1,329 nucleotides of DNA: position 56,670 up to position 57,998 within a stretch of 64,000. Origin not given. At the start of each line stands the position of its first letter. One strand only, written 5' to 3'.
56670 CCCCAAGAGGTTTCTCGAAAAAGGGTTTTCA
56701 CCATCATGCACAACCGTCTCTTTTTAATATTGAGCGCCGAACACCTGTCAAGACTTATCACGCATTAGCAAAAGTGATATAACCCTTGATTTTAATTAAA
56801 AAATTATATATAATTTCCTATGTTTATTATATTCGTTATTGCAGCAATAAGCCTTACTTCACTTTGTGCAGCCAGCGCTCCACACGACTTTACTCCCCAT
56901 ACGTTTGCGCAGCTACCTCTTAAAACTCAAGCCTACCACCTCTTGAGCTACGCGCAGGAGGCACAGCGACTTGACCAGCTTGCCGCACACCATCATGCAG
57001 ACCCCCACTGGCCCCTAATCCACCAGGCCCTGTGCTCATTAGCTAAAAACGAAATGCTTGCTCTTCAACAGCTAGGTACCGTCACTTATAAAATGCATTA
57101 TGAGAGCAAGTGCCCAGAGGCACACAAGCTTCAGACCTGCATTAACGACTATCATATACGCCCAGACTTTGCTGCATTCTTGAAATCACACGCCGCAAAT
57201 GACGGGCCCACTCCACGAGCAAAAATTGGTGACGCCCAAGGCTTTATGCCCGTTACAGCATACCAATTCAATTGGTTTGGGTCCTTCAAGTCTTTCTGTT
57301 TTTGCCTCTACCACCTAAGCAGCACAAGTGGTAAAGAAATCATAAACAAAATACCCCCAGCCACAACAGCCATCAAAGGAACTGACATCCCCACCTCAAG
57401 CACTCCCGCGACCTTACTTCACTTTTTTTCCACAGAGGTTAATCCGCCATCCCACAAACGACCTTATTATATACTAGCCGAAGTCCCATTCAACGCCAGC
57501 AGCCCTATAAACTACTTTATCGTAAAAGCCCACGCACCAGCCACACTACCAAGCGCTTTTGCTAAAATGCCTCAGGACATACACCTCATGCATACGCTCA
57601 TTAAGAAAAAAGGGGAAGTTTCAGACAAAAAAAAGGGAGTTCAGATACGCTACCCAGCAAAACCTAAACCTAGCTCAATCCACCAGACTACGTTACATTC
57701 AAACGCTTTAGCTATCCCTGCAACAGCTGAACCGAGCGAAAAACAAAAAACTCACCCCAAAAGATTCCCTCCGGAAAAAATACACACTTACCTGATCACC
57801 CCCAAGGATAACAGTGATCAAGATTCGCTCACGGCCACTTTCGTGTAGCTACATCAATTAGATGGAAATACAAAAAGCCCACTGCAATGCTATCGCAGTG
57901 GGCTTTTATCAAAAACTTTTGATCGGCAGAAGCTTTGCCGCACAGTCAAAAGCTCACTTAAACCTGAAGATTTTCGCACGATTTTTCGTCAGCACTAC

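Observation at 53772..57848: Second locus interleaving two different secreted families in the order B-A-A-B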

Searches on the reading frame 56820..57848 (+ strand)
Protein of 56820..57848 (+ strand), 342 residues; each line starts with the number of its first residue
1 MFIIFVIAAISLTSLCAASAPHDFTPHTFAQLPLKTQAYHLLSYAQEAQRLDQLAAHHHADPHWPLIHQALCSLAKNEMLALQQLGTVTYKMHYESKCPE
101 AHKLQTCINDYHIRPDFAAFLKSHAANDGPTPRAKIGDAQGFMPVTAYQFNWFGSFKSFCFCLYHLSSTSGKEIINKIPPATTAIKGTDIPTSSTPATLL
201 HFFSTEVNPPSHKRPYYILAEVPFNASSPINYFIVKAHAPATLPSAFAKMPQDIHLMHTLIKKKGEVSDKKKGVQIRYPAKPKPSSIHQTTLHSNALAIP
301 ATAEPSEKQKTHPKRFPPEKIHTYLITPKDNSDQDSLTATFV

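Call 6: search_protein_families(library=pfam, proteins=[window:56820-57848:+], max_evalue=1)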
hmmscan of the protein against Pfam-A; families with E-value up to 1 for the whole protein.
window:56820-57848:+ (342 aa): 1 family
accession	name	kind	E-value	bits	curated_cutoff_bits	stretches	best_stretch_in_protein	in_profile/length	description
PF18649.7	EcpB_C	-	0.031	14.7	26.1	1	82-129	10-57/72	EcpB C-terminal domain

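Call 7: search_protein_families(library=ncbifam, proteins=[window:56820-57848:+], max_evalue=1)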
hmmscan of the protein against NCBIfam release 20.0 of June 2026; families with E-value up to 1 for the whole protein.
window:56820-57848:+ (342 aa): 1 family
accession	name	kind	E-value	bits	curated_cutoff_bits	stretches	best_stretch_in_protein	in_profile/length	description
NF002559.0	PRK02134.1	equivalog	0.13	11.7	227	1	34-92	105-156/249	chitin disaccharide deacetylase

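Call 16: find_encoding_contigs(protein=window:56820-57848:+, flank=10000, max_places=4)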
Protein window:56820-57848:+ (342 aa): no gene with exactly this product is on record in the collection.

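Call 54: predict_structure(alignment_id=A3)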
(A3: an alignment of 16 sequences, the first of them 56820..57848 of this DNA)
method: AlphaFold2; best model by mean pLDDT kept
length: 342 residues; sequences in the alignment: 16
mean_pLDDT: 67.8   pTM: 0.62
mean pLDDT of the five models: 67.8, 64.9, 64.3, 61.6, 60.4
residues with pLDDT >= 90: 70; 70-90: 108; 50-70: 60; < 50: 104
segments of 3 or more residues with pLDDT < 50: 7-23, 132-140, 270-342
pLDDT, mean of each block of 10 residues (from residue 1): 47 33 59 89 90 92 92 87 90 89 78 91 80 45 69 86 87 85 85 83 66 78 90 74 62 68 58 39 37 33 38 42 35 36 32
secondary structure, 60 per line:
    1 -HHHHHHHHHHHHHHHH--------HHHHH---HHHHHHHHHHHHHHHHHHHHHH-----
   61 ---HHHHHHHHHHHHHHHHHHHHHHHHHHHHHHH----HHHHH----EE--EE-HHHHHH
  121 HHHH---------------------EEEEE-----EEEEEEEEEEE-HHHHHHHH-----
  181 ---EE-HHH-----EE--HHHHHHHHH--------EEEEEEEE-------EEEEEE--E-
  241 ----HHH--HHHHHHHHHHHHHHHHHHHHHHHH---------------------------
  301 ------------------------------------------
elements in order: H2-17 H26-30 H34-55 H64-94 H99-103 H115-124 E146-150 E156-166 H168-175 H199-207 E216-223 E231-236 H250-273

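Call 80: search_protein_families(library=padloc, proteins=[window:56820-57848:+], max_evalue=0.1)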
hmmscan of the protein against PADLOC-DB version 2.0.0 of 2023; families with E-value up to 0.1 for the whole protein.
window:56820-57848:+ (342 aa): 0 families
